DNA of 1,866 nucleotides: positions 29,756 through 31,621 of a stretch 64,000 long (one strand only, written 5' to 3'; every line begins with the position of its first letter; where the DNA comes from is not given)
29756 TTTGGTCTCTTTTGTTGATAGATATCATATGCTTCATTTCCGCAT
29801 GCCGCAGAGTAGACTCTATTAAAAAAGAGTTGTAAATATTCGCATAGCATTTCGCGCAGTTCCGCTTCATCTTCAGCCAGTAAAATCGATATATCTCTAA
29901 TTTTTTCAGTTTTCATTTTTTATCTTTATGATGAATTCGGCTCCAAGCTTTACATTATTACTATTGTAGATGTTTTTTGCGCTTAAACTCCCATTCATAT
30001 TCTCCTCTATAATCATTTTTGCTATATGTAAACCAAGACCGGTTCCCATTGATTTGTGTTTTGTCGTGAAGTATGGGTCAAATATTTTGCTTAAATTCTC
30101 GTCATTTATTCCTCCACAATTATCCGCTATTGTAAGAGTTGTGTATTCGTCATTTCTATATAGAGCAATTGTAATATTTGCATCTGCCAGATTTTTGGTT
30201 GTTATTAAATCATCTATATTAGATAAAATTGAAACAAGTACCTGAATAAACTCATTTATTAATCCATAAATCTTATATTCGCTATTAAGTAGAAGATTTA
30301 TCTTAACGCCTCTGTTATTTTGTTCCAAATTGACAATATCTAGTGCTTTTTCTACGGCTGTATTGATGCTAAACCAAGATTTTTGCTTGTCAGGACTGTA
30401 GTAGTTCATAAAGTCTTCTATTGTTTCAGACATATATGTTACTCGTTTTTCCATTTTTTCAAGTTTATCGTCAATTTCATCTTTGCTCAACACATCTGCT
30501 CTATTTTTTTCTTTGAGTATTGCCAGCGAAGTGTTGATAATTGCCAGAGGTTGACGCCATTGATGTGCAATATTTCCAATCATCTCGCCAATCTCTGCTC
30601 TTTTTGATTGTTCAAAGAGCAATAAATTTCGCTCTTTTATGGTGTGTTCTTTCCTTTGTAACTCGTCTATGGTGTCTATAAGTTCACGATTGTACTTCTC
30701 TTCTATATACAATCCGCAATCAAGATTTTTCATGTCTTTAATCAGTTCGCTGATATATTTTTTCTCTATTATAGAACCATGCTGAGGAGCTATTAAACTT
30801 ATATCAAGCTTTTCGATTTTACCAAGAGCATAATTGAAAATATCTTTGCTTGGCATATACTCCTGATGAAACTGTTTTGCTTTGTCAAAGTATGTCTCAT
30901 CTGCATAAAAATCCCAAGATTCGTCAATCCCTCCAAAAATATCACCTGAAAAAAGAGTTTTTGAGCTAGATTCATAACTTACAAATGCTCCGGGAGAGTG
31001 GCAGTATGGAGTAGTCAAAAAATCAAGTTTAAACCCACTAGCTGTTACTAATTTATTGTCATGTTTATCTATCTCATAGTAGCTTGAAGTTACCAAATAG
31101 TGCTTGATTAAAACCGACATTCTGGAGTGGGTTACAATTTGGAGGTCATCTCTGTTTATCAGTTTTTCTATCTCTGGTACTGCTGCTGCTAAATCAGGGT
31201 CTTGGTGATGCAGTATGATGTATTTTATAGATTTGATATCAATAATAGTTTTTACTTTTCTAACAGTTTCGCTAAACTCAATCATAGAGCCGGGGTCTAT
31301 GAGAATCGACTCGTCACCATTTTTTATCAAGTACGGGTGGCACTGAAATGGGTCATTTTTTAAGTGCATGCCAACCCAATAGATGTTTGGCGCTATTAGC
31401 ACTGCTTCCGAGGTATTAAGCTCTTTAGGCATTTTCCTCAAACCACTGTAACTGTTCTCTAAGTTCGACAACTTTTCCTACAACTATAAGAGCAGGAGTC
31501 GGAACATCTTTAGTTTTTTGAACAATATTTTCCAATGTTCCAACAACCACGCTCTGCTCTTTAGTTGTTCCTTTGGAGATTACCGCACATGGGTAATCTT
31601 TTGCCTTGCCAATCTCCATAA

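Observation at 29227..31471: Soluble histidine kinase with a flavodiiron/ODP-like di-iron domain, attached to the heme d1 / nirS-norCB cluster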

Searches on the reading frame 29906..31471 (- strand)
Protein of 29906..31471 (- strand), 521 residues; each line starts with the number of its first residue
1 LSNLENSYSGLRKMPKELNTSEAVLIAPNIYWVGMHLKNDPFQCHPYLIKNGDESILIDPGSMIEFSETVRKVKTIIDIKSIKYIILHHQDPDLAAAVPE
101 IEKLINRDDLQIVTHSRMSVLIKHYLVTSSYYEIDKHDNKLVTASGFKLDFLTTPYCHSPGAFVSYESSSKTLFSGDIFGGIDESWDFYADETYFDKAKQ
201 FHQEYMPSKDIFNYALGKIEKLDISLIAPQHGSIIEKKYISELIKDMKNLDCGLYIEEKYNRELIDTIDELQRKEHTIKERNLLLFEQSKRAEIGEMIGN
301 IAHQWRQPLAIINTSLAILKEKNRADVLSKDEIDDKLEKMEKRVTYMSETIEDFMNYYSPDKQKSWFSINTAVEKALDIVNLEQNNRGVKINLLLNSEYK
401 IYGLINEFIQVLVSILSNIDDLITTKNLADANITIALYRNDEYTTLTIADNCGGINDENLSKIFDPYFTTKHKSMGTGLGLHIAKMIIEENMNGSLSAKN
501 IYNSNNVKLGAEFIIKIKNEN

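Call 3: search_protein_families(library=pfam, proteins=[window:29906-31471:-], max_evalue=0.01)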
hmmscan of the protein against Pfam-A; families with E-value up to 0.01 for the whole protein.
window:29906-31471:- (521 aa): 4 families
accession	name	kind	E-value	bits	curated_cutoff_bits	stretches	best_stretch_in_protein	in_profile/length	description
PF19583.5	ODP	-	8.9e-62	208.9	27.2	1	42-232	1-194/194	ODP family beta lactamase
PF02518.31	HATPase_c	-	2.2e-15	57.5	26.4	1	407-519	5-109/111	Histidine kinase-, DNA gyrase B-, and HSP90-like ATPase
PF00753.33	Lactamase_B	-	2.1e-11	44.6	22.7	1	40-231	2-196/196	Metallo-beta-lactamase superfamily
PF00512.31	HisKA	-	2.2e-07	31.2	26.9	1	295-360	3-63/66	His Kinase A (phospho-acceptor) domain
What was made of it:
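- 30392..30589 (-): HisKA (DHp) domain with phospho-acceptor His290 (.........). Pfam HisKA 31.2 bits against a cut-off of 26.9 (call 3).
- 29915..30253 (-): HATPase_c catalytic domain with N box (N393), G1 (DNCGG, 437), F box (FDPYF, 451) and G2 (GTGLGL, 463). Pfam HATPase_c E=2.2e-15 (call 3).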

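Call 4: search_protein_families(library=ncbifam, proteins=[window:29906-31471:-], max_evalue=0.01)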
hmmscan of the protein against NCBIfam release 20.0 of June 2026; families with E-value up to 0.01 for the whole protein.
window:29906-31471:- (521 aa): 62 families (the best 25 are shown)
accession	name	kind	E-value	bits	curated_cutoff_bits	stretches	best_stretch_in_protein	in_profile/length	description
NF008468.0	PRK11360.1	equivalog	1.1e-27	96.7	646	1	288-500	390-594/616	two-component system sensor histidine kinase AtoS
NF047497.1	HK_LIC_12097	equivalog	7.5e-20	71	500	1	245-501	103-354/367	LIC_12097 family sensor histidine kinase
NF007688.0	PRK10364.1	equivalog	1.4e-18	66.9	479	1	288-500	234-437/460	two-component system sensor histidine kinase ZraS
NF040750.1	tetrathio_HK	equivalog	2.5e-18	65.9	750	1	270-506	314-546/555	tetrathionate respiration histidine kinase TtrS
NF047794.1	HisKinPtgB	equivalog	2.3e-16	59.2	1000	1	260-498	408-639/656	two-component system sensor histidine kinase PgtB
NF038348.1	T2SS_HK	subfamily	3e-16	59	450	1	364-491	429-551/574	histidine kinase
TIGR02966.1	phoR_proteo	equivalog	2.1e-15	56.6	334.2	1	296-490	116-312/333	phosphate regulon sensor histidine kinase PhoR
NF041777.1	sens_FixL_Rhizob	equivalog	1.1e-14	54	850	1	259-498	227-465/485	sensor protein FixL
NF053867.1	SprKinKinDBac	equivalog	2.2e-14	52.8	775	1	274-489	268-473/500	sporulation kinase KinD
NF008312.0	PRK11100.1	equivalog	9.9e-14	51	356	1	290-502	252-462/477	two-component system sensor histidine kinase CreC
NF041735.1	hist_kin_RppB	equivalog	2.9e-13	49.4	400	1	298-500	220-425/438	two-component system sensor histidine kinase RppB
NF007007.0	PRK09470.1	equivalog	4.9e-13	48.8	486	1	297-499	248-444/463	envelope stress sensor histidine kinase CpxA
NF008887.0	PRK11921.1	equivalog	7.7e-13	48.1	635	1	46-237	37-231/396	anaerobic nitric oxide reductase flavorubredoxin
NF012163.2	BaeS_SmeS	equivalog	8.3e-13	48.1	500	1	240-499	192-443/457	sensor histidine kinase efflux regulator BaeS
NF058527.1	HistKinChvGCaul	equivalog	1.3e-12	47.2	740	1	412-519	423-533/535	two-component sensor histidine kinase ChvG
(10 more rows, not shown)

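Call 17: find_homologous_proteins(query=window:29906-31471:-, max_evalue=1e-10)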
Query window:29906-31471:- (521 aa): 7548 proteins with E <= 1e-10 among 8000 candidates; the best 120 are listed.
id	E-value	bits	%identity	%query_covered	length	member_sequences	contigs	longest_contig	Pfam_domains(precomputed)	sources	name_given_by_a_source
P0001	0.0e+0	1132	100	98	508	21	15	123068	PF02518.32,PF00512.32,PF19583.6,PF00753.34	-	-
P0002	0.0e+0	1020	88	98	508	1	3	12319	PF02518.32,PF00512.32,PF19583.6,PF00753.34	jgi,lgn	-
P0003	0.0e+0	1013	87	98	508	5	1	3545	PF02518.32,PF00512.32,PF19583.6,PF00753.34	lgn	-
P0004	3.0e-297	1004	87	98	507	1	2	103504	PF02518.32,PF00512.32,PF19583.6,PF00753.34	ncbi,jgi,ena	ncbi:MAG: ATP-binding protein [Sulfurimonas sp.]|jgi:flavorubredoxin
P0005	1.1e-294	996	86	98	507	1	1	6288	PF02518.32,PF00512.32,PF19583.6,PF00753.34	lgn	-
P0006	1.0e-290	983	86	98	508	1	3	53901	PF02518.32,PF00512.32,PF19583.6,PF00753.34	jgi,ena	-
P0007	2.0e-288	975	83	98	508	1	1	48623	PF02518.32,PF00512.32,PF19583.6,PF00753.34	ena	-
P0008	2.8e-288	974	83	98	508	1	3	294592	PF02518.32,PF00512.32,PF19583.6,PF00753.34,PF14501.13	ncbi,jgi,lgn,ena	-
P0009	1.3e-286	969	87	93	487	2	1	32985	PF02518.32,PF00512.32,PF19583.6,PF00753.34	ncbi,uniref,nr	ncbi:ATP-binding protein [Sulfurimonas sp.]|uniref:ATP-binding protein n=1 Tax=Sulfurimonas sp. TaxI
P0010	4.6e-285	964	83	97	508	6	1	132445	PF02518.32,PF00512.32,PF19583.6,PF00753.34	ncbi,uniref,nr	ncbi:MAG: ATP-binding protein [Sulfurimonas sp.]|uniref:ATP-binding protein n=1 Tax=Sulfurimonas sp.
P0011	2.6e-282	955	83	97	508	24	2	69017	PF02518.32,PF00512.32,PF19583.6,PF00753.34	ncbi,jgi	jgi:two-component system C4-dicarboxylate transport sensor histidine kinase DctB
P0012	8.9e-279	943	82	98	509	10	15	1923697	PF02518.32,PF00512.32,PF19583.6,PF00753.34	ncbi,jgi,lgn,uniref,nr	ncbi:MBL fold metallo-hydrolase [Sulfurimonas sp. CVO]|jgi:flavorubredoxin|uniref:ATP-binding protei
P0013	9.2e-278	940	83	98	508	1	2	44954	PF02518.32,PF00512.32,PF19583.6,PF00753.34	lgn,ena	-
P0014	1.3e-277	939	81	98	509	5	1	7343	PF02518.32,PF00512.32,PF19583.6,PF00753.34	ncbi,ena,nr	ncbi:MAG: histidine kinase [Sulfurimonas sp. RIFCSPLOWO2_12_FULL_34_6]|nr:MAG: histidine kinase [Sul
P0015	1.5e-277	939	81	97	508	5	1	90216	PF02518.32,PF00512.32,PF19583.6,PF00753.34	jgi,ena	-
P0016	8.7e-276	933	81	98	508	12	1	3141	PF02518.32,PF00512.32,PF19583.6,PF00753.34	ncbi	-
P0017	1.2e-274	930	79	98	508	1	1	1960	PF02518.32,PF00512.32,PF19583.6,PF00753.34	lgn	-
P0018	9.8e-274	927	81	98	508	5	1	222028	PF02518.32,PF19583.6,PF00753.34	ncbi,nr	ncbi:MAG: histidine kinase [Sulfurimonas sp.]|nr:MAG: histidine kinase [Sulfurimonas sp.]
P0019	1.9e-272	922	80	98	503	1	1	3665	PF02518.32,PF00512.32,PF19583.6,PF00753.34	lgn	-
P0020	2.3e-272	922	80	98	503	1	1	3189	PF02518.32,PF00512.32,PF19583.6,PF00753.34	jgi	jgi:flavorubredoxin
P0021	2.8e-272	922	80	98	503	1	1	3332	PF02518.32,PF00512.32,PF19583.6,PF00753.34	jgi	jgi:flavorubredoxin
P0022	3.4e-272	921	80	98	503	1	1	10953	PF02518.32,PF00512.32,PF19583.6,PF00753.34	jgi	jgi:flavorubredoxin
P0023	4.3e-272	921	78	98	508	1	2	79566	PF02518.32,PF00512.32,PF19583.6,PF00753.34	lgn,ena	-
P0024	3.4e-271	918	80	98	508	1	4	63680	PF02518.32,PF19583.6,PF00753.34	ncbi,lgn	-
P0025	6.7e-271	917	78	98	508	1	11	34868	PF02518.32,PF00512.32,PF19583.6,PF00753.34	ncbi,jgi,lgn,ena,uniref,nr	ncbi:MAG: ATP-binding protein [Sulfurimonas sp.]|uniref:ATP-binding protein n=1 Tax=Sulfurimonas sp.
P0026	1.2e-270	916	78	98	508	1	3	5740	PF02518.32,PF00512.32,PF19583.6,PF00753.34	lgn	-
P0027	1.5e-270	916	77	98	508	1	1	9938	PF02518.32,PF00512.32,PF19583.6,PF00753.34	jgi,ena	-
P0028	1.1e-269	913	78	98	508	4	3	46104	PF02518.32,PF00512.32,PF19583.6,PF00753.34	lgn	-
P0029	1.1e-269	913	79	98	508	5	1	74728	PF02518.32,PF00512.32,PF19583.6,PF00753.34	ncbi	-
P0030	2.3e-269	912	78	98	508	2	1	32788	PF02518.32,PF00512.32,PF19583.6,PF00753.34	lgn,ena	-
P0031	2.9e-269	912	77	98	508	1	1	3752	PF02518.32,PF00512.32,PF19583.6,PF00753.34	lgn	-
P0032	1.2e-267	906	79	98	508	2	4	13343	PF02518.32,PF00512.32,PF19583.6,PF00753.34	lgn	-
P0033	4.9e-267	904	78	98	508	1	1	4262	PF02518.32,PF00512.32,PF19583.6,PF00753.34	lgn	-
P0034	2.8e-266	902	77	98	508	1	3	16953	PF02518.32,PF00512.32,PF19583.6,PF00753.34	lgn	-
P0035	1.2e-265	900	77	98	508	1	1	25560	PF02518.32,PF00512.32,PF19583.6,PF00753.34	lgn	-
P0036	1.2e-265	900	77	98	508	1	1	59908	PF02518.32,PF00512.32,PF19583.6,PF00753.34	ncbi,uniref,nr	ncbi:MAG TPA: ATP-binding protein [Sulfurimonas sp.]|uniref:ATP-binding protein n=1 Tax=Sulfurimonas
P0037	2.7e-265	899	77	98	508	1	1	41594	PF02518.32,PF00512.32,PF19583.6,PF00753.34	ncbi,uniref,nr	ncbi:MAG: ATP-binding protein [Sulfurimonas sp.]|uniref:ATP-binding protein n=1 Tax=Sulfurimonas sp.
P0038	3.7e-265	898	77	98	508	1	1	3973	PF02518.32,PF00512.32,PF19583.6,PF00753.34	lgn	-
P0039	4.3e-265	898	77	98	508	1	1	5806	PF02518.32,PF00512.32,PF19583.6,PF00753.34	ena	-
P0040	7.7e-265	897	78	97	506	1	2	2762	PF02518.32,PF00512.32,PF19583.6,PF00753.34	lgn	-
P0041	1.0e-264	897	78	97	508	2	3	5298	PF02518.32,PF00512.32,PF19583.6,PF00753.34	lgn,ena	-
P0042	1.3e-264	896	77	98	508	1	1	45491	PF02518.32,PF00512.32,PF19583.6,PF00753.34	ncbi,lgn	ncbi:MAG: ATP-binding protein [Sulfurimonas sp.]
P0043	2.8e-264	895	77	97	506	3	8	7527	PF02518.32,PF00512.32,PF19583.6,PF00753.34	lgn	-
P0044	5.0e-264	895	78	97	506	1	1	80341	PF02518.32,PF00512.32,PF19583.6,PF00753.34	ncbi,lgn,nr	ncbi:MAG: ATP-binding protein [Sulfurimonas sp.]|nr:ATP-binding protein [Sulfurimonas sp.]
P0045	9.6e-264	894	78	97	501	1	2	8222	PF02518.32,PF00512.32,PF19583.6,PF00753.34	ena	-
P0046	5.4e-263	891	77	97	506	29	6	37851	PF02518.32,PF00512.32,PF19583.6,PF00753.34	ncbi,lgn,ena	-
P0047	5.8e-263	891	77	97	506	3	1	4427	PF02518.32,PF00512.32,PF19583.6,PF00753.34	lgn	-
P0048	7.6e-263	891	78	97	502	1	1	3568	PF02518.32,PF00512.32,PF19583.6,PF00753.34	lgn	-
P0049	7.7e-263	891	78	97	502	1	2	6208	PF02518.32,PF00512.32,PF19583.6,PF00753.34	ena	-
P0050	1.6e-262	890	77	97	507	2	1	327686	PF02518.32,PF00512.32,PF19583.6,PF00753.34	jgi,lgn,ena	-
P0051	5.0e-262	888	77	97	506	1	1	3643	PF02518.32,PF00512.32,PF19583.6,PF00753.34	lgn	-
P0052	7.2e-261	884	77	97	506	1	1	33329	PF02518.32,PF00512.32,PF19583.6,PF00753.34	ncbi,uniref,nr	ncbi:MAG: ATP-binding protein [Sulfurimonas sp.]|uniref:ATP-binding protein n=1 Tax=Sulfurimonas sp.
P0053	1.1e-260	883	76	97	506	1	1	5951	PF02518.32,PF00512.32,PF19583.6,PF00753.34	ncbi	-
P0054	2.5e-259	879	77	97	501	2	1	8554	PF02518.32,PF00512.32,PF19583.6,PF00753.34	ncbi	-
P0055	3.7e-259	878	76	97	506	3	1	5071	PF02518.32,PF00512.32,PF19583.6,PF00753.34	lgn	-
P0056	2.8e-258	876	77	98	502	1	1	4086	PF02518.32,PF00512.32,PF19583.6,PF00753.34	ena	-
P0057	5.0e-258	875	77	98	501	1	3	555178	PF02518.32,PF00512.32,PF19583.6,PF00753.34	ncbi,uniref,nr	ncbi:MAG: ATP-binding protein [Sulfurimonas sp.]|uniref:ATP-binding protein n=1 Tax=Sulfurimonas sp.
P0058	7.9e-258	874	77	97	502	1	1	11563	PF02518.32,PF00512.32,PF19583.6,PF00753.34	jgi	jgi:flavorubredoxin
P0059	1.4e-257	873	75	98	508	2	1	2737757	PF02518.32,PF00512.32,PF19583.6,PF00753.34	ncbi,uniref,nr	ncbi:ATP-binding protein [Candidatus Sulfurimonas baltica]|uniref:histidine kinase n=1 Tax=Candidatu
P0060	3.9e-257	872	76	97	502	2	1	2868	PF02518.32,PF00512.32,PF19583.6,PF00753.34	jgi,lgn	-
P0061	1.5e-255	867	76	97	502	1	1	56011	PF02518.32,PF00512.32,PF19583.6,PF00753.34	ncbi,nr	ncbi:MAG: ATP-binding protein [Sulfurimonas sp.]|nr:ATP-binding protein [Sulfurimonas sp.]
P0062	1.9e-255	866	77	95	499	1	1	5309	PF02518.32,PF00512.32,PF19583.6,PF00753.34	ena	-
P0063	5.1e-255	865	75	97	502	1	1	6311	PF02518.32,PF00512.32,PF19583.6,PF00753.34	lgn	-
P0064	1.7e-254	863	75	97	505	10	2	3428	PF02518.32,PF00512.32,PF19583.6,PF00753.34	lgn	-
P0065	1.7e-254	863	74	97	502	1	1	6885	PF02518.32,PF00512.32,PF19583.6,PF00753.34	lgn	-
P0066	6.5e-254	861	76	94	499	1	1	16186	PF02518.32,PF00512.32,PF19583.6,PF00753.34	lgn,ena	-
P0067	8.9e-254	861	74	98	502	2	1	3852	PF02518.32,PF00512.32,PF19583.6,PF00753.34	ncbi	-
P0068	1.2e-253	860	75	98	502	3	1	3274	PF02518.32,PF00512.32,PF19583.6,PF00753.34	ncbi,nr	ncbi:MAG: MBL fold metallo-hydrolase [Sulfurimonas sp.]|nr:MBL fold metallo-hydrolase [Sulfurimonas 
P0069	1.9e-252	856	76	97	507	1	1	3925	PF02518.32,PF00512.32,PF19583.6,PF00753.34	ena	-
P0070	1.0e-251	854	74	98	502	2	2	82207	PF02518.32,PF00512.32,PF19583.6,PF00753.34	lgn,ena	-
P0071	1.2e-251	854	77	93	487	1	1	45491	PF02518.32,PF00512.32,PF19583.6,PF00753.34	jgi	jgi:signal transduction histidine kinase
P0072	2.7e-246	836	75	95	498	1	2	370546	PF02518.32,PF00512.32,PF19583.6,PF00753.34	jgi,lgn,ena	-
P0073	1.3e-245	834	72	96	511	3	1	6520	PF02518.32,PF00512.32,PF19583.6,PF00753.34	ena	-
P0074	1.9e-245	833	75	97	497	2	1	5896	PF02518.32,PF00512.32,PF19583.6,PF00753.34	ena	-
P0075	1.0e-244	831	74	95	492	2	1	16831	PF02518.32,PF00512.32,PF19583.6,PF00753.34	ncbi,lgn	-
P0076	2.2e-244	830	74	97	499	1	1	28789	PF02518.32,PF00512.32,PF19583.6,PF00753.34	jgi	jgi:signal transduction histidine kinase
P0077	2.7e-244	829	88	79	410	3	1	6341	PF00512.32,PF19583.6,PF00753.34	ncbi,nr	ncbi:MAG: hypothetical protein QG560_479, partial [Campylobacterota bacterium]|nr:hypothetical prote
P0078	2.6e-243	826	73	97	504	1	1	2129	PF02518.32,PF00512.32,PF19583.6,PF00753.34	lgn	-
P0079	2.9e-242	823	73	97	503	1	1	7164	PF02518.32,PF00512.32,PF19583.6,PF00753.34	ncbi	-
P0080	5.2e-242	822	72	97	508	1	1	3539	PF02518.32,PF00512.32,PF19583.6,PF00753.34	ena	-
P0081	3.0e-241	819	72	98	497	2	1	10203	PF02518.32,PF00512.32,PF19583.6,PF00753.34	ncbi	-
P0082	1.3e-240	817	73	97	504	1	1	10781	PF02518.32,PF00512.32,PF19583.6,PF00753.34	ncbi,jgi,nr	ncbi:MAG: ATP-binding protein [Sulfurimonas sp.]|jgi:two-component system C4-dicarboxylate transport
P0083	1.3e-240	817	73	95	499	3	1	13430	PF02518.32,PF00512.32,PF19583.6,PF00753.34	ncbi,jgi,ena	-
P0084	2.3e-240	816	72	97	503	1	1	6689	PF02518.32,PF00512.32,PF19583.6,PF00753.34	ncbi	-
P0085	2.6e-240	816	73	97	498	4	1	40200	PF02518.32,PF00512.32,PF19583.6,PF00753.34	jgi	-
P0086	3.0e-240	816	73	98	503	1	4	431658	PF02518.32,PF00512.32,PF19583.6,PF00753.34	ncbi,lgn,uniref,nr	ncbi:MBL fold metallo-hydrolase [Sulfurimonas sp.]|uniref:MBL fold metallo-hydrolase n=1 Tax=Sulfuri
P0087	6.5e-240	815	73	97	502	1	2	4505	PF02518.32,PF00512.32,PF19583.6,PF00753.34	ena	-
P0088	3.7e-239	812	73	97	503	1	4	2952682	PF02518.32,PF00512.32,PF19583.6,PF00753.34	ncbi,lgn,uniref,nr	ncbi:two-component sensor histidine kinase [Sulfurimonas gotlandica GD1]|uniref:histidine kinase n=1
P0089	5.7e-239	812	72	97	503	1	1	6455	PF02518.32,PF00512.32,PF19583.6,PF00753.34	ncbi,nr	ncbi:MAG: MBL fold metallo-hydrolase [Sulfurimonas sp.]|nr:MBL fold metallo-hydrolase [Sulfurimonas 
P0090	8.8e-239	811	74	96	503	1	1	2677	PF02518.32,PF19583.6,PF00753.34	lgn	-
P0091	1.1e-238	811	72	97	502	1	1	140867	PF02518.32,PF00512.32,PF19583.6,PF00753.34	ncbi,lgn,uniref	ncbi:ATP-binding protein [Sulfurimonas sp.]|uniref:ATP-binding protein n=1 Tax=Sulfurimonas sp. TaxI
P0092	1.2e-238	811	71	98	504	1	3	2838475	PF02518.32,PF00512.32,PF19583.6,PF00753.34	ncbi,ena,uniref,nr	ncbi:ATP-binding protein [Sulfurimonas sp.]|uniref:ATP-binding protein n=1 Tax=Sulfurimonas sp. TaxI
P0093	2.1e-238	810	71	97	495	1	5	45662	PF02518.32,PF00512.32,PF19583.6,PF00753.34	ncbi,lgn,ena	-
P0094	2.5e-238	810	73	96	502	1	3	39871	PF02518.32,PF00512.32,PF19583.6,PF00753.34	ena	-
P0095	2.8e-238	810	73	96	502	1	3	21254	PF02518.32,PF00512.32,PF19583.6,PF00753.34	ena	-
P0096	3.3e-238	809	71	97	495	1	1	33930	PF02518.32,PF00512.32,PF19583.6,PF00753.34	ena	-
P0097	3.7e-238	809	73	97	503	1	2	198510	PF02518.32,PF00512.32,PF19583.6,PF00753.34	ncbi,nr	ncbi:MBL fold metallo-hydrolase [bacterium]|nr:MBL fold metallo-hydrolase [bacterium] MBU1994943.1 M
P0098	4.7e-238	809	72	97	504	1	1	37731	PF02518.32,PF00512.32,PF19583.6,PF00753.34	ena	-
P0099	6.0e-238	809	71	97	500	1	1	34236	PF02518.32,PF00512.32,PF19583.6,PF00753.34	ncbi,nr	ncbi:MAG: ATP-binding protein [Thiovulaceae bacterium]|nr:ATP-binding protein [Sulfurimonadaceae bac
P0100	4.5e-237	806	72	96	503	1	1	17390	PF02518.32,PF00512.32,PF19583.6,PF00753.34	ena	-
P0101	4.9e-237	805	73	97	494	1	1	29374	PF02518.32,PF00512.32,PF19583.6,PF00753.34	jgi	-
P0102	5.3e-237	805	71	97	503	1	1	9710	PF02518.32,PF00512.32,PF19583.6,PF00753.34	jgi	jgi:signal transduction histidine kinase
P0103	5.3e-237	805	71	98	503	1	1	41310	PF02518.32,PF00512.32,PF19583.6,PF00753.34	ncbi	-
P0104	8.2e-237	805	72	97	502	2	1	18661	PF02518.32,PF00512.32,PF19583.6,PF00753.34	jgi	jgi:signal transduction histidine kinase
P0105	9.0e-237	805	72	96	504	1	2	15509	PF02518.32,PF00512.32,PF19583.6,PF00753.34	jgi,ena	-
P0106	2.0e-236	803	73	96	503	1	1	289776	PF02518.32,PF00512.32,PF19583.6,PF00753.34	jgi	jgi:signal transduction histidine kinase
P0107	2.3e-236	803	72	96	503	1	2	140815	PF02518.32,PF00512.32,PF19583.6,PF00753.34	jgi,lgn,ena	-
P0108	2.3e-236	803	72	97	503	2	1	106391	PF02518.32,PF00512.32,PF19583.6,PF00753.34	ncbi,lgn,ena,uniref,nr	ncbi:ATP-binding protein [Sulfurimonas sp.]|uniref:ATP-binding protein n=1 Tax=Sulfurimonas sp. TaxI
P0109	3.1e-236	803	72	93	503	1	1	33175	PF02518.32,PF00512.32,PF19583.6,PF00753.34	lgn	-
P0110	4.0e-236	802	71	97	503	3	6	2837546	PF02518.32,PF00512.32,PF19583.6,PF00753.34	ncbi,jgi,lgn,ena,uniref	ncbi:ATP-binding protein [Sulfurimonas sp. CS5]|jgi:flavorubredoxin|uniref:ATP-binding protein n=1 T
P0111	4.6e-236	802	72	97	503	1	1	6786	PF02518.32,PF00512.32,PF19583.6,PF00753.34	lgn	-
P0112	1.1e-235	801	71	98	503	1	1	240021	PF02518.32,PF00512.32,PF19583.6,PF00753.34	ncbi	-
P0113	1.7e-235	800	71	97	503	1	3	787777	PF02518.32,PF00512.32,PF19583.6,PF00753.34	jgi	jgi:signal transduction histidine kinase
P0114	4.3e-235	799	71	96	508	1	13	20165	PF02518.32,PF00512.32,PF19583.6,PF00753.34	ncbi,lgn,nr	ncbi:MAG: hypothetical protein QG559_676 [Campylobacterota bacterium]|nr:hypothetical protein [Campy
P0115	5.0e-235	799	71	96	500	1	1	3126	PF02518.32,PF00512.32,PF19583.6,PF00753.34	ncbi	-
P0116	6.0e-235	799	72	95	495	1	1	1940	PF02518.32,PF00512.32,PF19583.6,PF00753.34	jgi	-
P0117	6.7e-235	798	72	96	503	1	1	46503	PF02518.32,PF00512.32,PF19583.6,PF00753.34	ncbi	-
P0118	7.0e-235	798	72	93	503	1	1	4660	PF02518.32,PF00512.32,PF19583.6,PF00753.34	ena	-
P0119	7.8e-235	798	74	97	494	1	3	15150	PF02518.32,PF00512.32,PF19583.6,PF00753.34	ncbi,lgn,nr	ncbi:MAG: ATP-binding protein [Campylobacterota bacterium]|nr:ATP-binding protein [Campylobacterota 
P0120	9.5e-235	798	70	98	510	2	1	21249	PF02518.32,PF00512.32,PF19583.6,PF00753.34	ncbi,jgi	ncbi:MAG: two-component system C4-dicarboxylate transport sensor histidine kinase DctB [Sulfurimonas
